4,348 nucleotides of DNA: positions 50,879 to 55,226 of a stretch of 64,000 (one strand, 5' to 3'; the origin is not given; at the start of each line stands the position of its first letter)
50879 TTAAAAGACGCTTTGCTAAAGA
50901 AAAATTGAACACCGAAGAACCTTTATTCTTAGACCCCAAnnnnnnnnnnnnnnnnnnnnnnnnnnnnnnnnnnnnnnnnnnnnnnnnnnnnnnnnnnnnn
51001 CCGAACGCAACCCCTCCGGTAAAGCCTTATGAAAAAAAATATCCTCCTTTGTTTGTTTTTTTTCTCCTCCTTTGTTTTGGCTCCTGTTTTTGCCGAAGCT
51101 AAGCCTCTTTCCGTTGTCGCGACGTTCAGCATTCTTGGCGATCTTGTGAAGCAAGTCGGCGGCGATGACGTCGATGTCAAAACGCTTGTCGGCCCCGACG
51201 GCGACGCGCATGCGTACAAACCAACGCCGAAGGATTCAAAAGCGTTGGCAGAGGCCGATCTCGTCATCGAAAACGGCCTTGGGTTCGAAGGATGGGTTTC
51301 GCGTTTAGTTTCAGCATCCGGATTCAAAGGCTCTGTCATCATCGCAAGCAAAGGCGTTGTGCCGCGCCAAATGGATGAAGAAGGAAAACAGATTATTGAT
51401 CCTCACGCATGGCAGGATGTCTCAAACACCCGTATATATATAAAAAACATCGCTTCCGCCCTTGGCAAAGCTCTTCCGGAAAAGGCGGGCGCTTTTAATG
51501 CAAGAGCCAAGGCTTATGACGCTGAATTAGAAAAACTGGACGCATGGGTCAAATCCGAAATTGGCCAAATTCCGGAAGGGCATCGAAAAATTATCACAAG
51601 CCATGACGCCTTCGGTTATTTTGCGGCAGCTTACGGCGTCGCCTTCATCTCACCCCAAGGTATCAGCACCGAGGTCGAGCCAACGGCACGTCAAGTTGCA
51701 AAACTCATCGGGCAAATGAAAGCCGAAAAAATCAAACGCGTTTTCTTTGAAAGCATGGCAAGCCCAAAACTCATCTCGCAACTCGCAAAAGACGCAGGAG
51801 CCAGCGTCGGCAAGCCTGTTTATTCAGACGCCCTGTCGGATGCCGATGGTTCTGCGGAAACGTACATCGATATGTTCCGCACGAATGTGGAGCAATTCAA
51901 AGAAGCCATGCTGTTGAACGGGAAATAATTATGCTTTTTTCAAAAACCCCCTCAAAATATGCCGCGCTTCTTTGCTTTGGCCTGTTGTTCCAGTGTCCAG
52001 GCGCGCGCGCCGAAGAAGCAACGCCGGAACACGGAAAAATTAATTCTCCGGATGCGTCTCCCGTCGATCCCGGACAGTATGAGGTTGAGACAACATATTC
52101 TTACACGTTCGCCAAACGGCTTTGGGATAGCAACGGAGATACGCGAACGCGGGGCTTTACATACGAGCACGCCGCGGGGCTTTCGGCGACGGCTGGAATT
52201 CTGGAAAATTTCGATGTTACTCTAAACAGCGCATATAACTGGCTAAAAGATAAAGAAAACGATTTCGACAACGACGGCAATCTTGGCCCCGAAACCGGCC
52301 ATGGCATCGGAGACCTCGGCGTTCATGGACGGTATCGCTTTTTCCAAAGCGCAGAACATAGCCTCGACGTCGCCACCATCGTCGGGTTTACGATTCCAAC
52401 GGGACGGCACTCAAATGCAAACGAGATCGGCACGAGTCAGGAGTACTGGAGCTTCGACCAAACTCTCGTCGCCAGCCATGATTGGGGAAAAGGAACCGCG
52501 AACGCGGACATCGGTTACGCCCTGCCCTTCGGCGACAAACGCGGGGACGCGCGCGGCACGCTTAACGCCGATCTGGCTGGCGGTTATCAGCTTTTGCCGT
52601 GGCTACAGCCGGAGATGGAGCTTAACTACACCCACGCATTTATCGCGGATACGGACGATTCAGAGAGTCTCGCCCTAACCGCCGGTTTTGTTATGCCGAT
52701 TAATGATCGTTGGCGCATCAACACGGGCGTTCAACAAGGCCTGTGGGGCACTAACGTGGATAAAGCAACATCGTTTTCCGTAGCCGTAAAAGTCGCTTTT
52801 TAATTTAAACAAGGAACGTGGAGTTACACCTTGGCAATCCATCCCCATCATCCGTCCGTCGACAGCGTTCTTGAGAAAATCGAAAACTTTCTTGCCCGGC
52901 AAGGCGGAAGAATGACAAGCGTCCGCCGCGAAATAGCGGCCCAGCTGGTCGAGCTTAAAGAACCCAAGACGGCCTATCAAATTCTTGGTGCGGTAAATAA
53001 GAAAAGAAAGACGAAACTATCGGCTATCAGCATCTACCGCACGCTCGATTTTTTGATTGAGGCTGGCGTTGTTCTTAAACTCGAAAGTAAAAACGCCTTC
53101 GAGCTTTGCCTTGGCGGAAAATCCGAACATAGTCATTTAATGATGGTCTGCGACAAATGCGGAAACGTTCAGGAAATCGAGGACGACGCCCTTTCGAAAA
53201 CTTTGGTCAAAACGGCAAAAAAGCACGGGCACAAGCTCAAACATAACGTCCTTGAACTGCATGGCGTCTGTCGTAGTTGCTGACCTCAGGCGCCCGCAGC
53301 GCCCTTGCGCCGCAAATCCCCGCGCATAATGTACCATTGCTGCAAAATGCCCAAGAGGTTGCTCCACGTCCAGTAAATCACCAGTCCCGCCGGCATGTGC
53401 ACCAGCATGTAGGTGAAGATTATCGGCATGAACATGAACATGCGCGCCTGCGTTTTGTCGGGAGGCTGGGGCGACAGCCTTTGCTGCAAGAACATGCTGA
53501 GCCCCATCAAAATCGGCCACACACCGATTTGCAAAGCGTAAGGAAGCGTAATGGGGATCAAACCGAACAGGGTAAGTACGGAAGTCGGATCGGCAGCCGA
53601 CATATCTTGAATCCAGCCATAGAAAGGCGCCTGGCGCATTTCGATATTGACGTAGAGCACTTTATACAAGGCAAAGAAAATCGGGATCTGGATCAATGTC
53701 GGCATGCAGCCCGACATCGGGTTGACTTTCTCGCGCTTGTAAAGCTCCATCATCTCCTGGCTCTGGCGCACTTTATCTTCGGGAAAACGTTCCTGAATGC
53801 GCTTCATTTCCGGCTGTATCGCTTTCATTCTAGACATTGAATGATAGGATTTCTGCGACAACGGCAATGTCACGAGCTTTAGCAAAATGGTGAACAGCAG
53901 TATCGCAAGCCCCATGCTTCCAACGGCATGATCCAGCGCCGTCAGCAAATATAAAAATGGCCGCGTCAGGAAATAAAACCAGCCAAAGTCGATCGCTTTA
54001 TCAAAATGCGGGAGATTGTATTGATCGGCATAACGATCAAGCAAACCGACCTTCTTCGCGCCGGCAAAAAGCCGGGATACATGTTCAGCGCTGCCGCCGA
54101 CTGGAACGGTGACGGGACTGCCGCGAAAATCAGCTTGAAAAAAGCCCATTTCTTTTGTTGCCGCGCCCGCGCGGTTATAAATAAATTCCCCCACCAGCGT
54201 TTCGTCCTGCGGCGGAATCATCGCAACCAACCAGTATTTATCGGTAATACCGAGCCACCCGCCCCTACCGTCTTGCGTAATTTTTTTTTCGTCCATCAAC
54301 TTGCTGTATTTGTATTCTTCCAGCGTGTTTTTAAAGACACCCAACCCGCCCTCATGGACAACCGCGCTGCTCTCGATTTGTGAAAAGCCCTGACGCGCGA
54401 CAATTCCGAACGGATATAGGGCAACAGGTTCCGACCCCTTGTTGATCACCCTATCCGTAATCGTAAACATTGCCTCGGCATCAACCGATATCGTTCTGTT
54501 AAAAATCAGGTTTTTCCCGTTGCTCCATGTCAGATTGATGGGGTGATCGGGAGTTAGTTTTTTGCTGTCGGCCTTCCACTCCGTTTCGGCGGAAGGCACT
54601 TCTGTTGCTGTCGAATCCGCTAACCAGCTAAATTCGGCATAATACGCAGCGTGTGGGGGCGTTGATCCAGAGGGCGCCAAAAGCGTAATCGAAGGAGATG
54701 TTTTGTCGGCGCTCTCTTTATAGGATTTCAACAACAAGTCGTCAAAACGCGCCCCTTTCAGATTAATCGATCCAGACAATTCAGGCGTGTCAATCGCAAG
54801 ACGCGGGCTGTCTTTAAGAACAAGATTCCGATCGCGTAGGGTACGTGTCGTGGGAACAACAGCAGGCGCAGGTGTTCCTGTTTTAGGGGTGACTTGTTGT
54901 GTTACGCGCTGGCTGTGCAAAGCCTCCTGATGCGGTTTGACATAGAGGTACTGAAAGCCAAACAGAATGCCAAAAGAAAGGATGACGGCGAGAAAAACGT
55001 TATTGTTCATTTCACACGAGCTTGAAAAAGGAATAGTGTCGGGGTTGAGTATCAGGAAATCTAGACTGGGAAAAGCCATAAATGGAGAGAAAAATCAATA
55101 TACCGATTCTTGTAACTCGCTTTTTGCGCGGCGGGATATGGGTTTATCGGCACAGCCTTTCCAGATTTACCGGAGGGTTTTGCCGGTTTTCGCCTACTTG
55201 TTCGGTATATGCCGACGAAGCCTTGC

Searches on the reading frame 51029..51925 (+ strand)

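Call 95: search_protein_families(library=pfam, proteins=[window:51029-51925:+], max_evalue=0.00001)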
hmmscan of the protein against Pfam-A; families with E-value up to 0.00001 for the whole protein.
window:51029-51925:+ (299 aa): 1 family
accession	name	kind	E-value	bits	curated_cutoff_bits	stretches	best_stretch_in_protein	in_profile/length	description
PF01297.22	ZnuA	-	3e-87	292.9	29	1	29-293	1-263/263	Zinc-uptake complex component A periplasmic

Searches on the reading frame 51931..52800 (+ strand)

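Call 95: search_protein_families(library=pfam, proteins=[window:51931-52800:+], max_evalue=0.00001)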
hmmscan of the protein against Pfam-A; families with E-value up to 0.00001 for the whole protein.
window:51931-52800:+ (290 aa): 1 family
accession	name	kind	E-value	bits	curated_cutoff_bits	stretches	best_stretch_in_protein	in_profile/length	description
PF13557.12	Phenol_MetA_deg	-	1e-08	36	22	1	101-281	47-235/242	Putative MetA-pathway of phenol degradation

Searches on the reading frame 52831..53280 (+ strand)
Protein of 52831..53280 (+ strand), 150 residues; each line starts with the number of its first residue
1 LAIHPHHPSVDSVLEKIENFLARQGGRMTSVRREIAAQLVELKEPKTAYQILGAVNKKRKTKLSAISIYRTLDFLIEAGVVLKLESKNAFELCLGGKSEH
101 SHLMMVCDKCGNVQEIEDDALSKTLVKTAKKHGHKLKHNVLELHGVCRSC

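Call 95: search_protein_families(library=pfam, proteins=[window:52831-53280:+], max_evalue=0.00001)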
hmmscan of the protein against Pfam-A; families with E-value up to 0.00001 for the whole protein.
window:52831-53280:+ (150 aa): 1 family
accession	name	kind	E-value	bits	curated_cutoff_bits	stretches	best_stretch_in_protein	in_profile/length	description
PF01475.25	FUR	-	2e-17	63.9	23.1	1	24-143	2-120/121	Ferric uptake regulator family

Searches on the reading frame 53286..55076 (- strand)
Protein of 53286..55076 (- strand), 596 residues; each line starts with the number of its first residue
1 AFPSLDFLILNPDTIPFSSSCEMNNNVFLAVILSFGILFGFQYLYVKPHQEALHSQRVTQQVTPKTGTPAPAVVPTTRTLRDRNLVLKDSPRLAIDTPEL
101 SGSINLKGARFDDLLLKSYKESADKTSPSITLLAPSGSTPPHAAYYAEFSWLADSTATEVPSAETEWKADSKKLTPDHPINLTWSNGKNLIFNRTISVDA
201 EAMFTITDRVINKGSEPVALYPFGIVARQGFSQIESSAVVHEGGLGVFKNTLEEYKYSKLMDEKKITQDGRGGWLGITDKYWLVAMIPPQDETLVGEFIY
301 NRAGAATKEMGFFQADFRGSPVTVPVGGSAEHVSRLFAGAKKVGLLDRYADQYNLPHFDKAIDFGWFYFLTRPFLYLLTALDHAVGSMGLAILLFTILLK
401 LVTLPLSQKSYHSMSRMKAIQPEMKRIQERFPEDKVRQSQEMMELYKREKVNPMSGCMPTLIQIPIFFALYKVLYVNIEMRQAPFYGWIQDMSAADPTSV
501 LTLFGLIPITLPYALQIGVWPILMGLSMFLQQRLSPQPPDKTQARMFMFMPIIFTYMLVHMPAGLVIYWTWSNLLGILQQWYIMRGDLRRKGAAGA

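Call 95: search_protein_families(library=pfam, proteins=[window:53286-55076:-], max_evalue=0.00001)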
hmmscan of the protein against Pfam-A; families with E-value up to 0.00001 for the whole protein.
window:53286-55076:- (596 aa): 2 families
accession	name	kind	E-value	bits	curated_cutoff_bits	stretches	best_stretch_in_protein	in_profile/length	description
PF14849.12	YidC_periplas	-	1.6e-67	228.9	24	1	92-376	1-282/283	YidC periplasmic domain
PF02096.25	60KD_IMP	-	4.7e-61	206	35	1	388-585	1-163/163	60Kd inner membrane protein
